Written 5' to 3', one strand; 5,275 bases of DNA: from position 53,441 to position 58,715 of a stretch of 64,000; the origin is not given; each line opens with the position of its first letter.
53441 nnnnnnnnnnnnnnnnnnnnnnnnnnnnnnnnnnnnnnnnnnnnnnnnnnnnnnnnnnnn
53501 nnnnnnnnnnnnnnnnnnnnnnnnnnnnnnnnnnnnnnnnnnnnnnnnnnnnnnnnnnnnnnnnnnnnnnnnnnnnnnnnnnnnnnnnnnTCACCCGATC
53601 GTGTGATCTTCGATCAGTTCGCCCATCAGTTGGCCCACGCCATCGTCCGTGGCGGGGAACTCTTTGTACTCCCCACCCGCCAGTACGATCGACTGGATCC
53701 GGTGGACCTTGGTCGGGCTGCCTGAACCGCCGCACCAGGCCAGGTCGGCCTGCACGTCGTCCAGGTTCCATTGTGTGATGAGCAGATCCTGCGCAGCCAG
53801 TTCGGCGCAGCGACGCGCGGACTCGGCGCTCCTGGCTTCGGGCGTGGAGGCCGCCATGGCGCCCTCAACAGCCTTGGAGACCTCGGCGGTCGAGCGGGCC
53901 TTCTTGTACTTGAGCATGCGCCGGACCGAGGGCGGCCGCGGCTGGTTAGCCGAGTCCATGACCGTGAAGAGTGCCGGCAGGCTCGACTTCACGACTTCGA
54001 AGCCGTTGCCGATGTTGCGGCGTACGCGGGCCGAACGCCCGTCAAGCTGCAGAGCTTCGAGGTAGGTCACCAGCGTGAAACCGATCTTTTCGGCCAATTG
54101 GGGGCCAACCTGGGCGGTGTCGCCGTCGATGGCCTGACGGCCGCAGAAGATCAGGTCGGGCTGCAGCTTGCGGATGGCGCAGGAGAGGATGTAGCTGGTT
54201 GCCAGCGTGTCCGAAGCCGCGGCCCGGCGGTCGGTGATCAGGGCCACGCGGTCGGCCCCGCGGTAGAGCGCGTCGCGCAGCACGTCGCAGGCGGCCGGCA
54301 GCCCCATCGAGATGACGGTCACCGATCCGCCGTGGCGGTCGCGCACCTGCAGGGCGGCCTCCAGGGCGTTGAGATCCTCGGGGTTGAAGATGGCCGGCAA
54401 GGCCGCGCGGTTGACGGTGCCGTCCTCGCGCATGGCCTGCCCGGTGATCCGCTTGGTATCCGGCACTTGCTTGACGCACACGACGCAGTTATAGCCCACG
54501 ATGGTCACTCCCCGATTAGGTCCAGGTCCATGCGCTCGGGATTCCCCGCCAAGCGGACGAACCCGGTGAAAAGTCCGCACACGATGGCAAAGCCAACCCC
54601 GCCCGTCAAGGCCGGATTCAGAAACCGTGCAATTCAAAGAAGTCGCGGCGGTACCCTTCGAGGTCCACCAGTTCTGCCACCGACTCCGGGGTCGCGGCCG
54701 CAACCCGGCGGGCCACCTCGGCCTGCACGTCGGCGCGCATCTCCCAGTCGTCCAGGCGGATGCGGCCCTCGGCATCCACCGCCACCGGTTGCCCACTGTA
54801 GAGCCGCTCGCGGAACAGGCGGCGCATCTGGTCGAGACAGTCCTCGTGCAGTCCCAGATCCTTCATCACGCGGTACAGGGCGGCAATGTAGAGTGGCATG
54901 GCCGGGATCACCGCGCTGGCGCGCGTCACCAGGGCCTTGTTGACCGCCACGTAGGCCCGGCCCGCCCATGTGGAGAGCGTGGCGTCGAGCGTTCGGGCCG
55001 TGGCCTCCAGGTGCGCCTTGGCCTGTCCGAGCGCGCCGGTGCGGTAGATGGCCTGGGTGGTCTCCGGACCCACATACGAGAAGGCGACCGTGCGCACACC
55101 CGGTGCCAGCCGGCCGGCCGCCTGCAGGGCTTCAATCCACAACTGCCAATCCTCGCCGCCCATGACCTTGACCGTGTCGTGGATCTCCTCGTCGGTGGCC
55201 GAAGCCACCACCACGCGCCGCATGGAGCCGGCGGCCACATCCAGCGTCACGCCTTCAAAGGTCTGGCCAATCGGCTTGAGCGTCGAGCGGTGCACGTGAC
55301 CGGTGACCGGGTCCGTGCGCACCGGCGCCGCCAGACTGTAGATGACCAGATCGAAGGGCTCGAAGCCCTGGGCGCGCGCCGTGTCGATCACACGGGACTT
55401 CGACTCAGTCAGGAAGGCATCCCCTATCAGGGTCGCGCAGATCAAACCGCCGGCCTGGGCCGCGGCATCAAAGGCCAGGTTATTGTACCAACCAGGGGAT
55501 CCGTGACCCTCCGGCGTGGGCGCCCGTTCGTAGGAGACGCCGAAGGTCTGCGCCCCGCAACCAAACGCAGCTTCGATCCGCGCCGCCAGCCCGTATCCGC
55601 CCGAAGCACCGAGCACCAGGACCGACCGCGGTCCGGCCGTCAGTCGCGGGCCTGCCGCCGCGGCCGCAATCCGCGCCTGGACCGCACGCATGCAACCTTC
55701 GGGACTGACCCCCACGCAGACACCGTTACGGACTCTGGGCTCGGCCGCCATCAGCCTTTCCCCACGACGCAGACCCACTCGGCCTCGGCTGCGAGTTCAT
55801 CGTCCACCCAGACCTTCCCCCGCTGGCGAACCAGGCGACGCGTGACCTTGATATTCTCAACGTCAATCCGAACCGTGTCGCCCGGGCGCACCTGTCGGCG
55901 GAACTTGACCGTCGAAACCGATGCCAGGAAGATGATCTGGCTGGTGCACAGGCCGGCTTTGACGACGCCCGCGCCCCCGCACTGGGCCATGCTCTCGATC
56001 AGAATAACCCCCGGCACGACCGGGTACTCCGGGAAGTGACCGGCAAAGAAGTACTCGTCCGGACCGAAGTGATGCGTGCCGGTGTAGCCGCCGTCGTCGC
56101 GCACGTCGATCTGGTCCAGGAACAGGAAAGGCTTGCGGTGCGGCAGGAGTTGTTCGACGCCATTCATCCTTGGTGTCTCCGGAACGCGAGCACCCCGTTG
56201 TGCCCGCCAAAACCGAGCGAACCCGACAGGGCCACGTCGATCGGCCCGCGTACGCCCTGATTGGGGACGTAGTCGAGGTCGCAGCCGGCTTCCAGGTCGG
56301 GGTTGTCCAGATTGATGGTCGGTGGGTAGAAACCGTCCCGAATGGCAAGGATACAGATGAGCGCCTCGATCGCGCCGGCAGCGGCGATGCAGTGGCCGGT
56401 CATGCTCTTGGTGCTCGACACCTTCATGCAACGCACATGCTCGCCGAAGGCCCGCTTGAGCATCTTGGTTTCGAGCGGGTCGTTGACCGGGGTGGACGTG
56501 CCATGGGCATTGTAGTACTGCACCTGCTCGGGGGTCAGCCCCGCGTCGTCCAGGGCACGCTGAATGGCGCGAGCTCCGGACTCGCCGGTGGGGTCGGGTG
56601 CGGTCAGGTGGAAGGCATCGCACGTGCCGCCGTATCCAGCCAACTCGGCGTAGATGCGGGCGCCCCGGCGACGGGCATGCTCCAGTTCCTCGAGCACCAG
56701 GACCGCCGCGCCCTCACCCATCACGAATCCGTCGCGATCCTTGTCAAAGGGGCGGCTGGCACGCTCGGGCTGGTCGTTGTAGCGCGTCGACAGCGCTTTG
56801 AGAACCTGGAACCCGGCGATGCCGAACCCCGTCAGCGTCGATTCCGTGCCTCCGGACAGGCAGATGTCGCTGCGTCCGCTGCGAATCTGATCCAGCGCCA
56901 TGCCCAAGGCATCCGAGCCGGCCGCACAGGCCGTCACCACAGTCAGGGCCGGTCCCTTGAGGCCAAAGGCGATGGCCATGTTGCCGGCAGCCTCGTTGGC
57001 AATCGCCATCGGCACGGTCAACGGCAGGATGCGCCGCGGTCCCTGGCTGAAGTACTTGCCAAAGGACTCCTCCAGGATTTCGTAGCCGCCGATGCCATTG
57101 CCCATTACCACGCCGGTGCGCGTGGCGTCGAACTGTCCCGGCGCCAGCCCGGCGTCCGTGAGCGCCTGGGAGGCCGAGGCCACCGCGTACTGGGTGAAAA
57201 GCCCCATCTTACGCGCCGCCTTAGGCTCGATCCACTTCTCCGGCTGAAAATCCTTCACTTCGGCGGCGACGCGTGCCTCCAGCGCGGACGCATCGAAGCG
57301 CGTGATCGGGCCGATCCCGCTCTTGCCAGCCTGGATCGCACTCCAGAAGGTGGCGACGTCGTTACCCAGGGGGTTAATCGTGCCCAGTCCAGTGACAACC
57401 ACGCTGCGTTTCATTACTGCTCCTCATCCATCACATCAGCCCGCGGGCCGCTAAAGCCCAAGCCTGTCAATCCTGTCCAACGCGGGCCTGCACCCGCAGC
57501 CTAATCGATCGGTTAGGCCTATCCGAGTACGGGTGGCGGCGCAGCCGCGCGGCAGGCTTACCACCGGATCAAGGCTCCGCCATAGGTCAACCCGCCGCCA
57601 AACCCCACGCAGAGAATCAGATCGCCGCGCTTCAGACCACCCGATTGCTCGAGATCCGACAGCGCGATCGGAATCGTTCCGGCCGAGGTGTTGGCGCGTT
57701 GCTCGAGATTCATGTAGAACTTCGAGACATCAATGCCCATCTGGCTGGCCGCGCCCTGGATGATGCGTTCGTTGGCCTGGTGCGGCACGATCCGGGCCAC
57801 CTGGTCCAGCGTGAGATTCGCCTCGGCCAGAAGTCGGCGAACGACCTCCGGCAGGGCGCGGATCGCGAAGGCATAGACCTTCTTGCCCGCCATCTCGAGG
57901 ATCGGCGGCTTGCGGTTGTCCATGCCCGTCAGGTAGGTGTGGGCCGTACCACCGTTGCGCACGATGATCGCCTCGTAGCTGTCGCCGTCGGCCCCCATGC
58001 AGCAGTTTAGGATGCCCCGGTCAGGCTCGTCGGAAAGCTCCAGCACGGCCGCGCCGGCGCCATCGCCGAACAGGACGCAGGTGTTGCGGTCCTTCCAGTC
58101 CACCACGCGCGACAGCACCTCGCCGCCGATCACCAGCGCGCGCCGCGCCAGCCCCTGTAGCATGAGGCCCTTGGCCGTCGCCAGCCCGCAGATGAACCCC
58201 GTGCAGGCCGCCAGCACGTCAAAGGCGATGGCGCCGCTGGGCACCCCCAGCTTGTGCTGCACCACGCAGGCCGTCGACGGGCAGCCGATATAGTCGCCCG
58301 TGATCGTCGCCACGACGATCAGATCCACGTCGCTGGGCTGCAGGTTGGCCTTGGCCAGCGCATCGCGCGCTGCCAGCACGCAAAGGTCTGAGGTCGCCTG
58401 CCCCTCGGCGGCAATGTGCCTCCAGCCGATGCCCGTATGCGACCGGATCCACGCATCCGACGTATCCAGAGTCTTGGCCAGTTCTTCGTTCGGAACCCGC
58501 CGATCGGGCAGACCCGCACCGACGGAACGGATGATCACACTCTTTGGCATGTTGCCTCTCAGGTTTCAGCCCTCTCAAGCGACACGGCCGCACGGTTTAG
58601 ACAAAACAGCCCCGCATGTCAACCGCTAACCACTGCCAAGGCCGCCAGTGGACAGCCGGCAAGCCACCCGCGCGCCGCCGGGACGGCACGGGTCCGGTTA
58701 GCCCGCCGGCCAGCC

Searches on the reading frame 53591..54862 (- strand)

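Call 20: search_protein_families(library=pfam, proteins=[window:53591-54862:-], max_evalue=0.001)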
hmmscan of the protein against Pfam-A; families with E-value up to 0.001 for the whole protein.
window:53591-54862:- (423 aa): 1 family
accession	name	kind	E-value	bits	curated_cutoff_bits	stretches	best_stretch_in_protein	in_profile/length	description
PF01012.27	ETF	-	4.1e-41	141.2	26.7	1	148-318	2-163/181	Electron transfer flavoprotein domain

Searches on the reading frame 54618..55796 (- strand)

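Call 20: search_protein_families(library=pfam, proteins=[window:54618-55796:-], max_evalue=0.001)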
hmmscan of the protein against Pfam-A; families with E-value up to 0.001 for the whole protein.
window:54618-55796:- (392 aa): 4 families
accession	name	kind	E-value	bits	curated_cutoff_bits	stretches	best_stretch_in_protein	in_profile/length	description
PF12241.14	Enoyl_reductase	-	3.3e-96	321.7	22.1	1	98-333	2-236/236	Trans-2-enoyl-CoA reductase catalytic region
PF12242.14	Eno-Rase_NADH_b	-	3e-25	88.2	23.4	1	19-94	3-78/79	NAD(P)H binding domain of trans-2-enoyl-CoA reductase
PF07055.18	Eno-Rase_FAD_bd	-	2.2e-19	70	25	1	340-392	1-53/64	Enoyl reductase FAD binding domain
PF11065.13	DUF2866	-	0.00034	21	25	0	186-210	26-50/63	Protein of unknown function (DUF2866)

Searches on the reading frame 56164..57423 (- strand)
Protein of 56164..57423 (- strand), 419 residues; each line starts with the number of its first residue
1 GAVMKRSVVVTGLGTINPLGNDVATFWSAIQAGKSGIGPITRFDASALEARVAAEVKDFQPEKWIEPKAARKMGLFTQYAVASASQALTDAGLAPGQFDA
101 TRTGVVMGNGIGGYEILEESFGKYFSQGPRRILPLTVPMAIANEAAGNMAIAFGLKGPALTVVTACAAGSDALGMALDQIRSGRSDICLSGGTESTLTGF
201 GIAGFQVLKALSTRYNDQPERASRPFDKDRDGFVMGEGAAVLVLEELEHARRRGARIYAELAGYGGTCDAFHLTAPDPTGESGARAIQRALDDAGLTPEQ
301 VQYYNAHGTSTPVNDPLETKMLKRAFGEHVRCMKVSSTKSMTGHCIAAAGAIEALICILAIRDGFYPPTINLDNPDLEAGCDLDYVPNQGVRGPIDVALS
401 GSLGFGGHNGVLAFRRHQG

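Call 20: search_protein_families(library=pfam, proteins=[window:56164-57423:-], max_evalue=0.001)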
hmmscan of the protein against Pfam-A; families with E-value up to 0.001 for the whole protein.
window:56164-57423:- (419 aa): 3 families
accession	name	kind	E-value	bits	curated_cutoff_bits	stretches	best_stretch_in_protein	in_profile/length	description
PF00109.32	ketoacyl-synt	-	9.2e-60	202.8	20.8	1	6-250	2-252/252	Beta-ketoacyl synthase, N-terminal domain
PF02801.28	Ketoacyl-synt_C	-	5e-38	130.2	20.8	1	258-372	1-118/119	Beta-ketoacyl synthase, C-terminal domain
PF00108.29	Thiolase_N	-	1.1e-06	28.7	26.4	1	148-195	65-114/260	Thiolase, N-terminal domain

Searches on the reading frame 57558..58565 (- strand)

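Call 20: search_protein_families(library=pfam, proteins=[window:57558-58565:-], max_evalue=0.001)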
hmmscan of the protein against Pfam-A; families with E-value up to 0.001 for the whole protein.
window:57558-58565:- (335 aa): 3 families
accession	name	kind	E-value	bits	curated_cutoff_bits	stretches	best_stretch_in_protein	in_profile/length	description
PF08541.16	ACP_syn_III_C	-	4.9e-31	107.2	26.6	1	246-335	1-90/90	3-Oxoacyl-[acyl-carrier-protein (ACP)] synthase III C terminal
PF08545.16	ACP_syn_III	-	6.8e-30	103.2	24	1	115-194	1-80/80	3-Oxoacyl-[acyl-carrier-protein (ACP)] synthase III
PF00108.29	Thiolase_N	-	2.2e-06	27.7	26.4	1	51-155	16-119/260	Thiolase, N-terminal domain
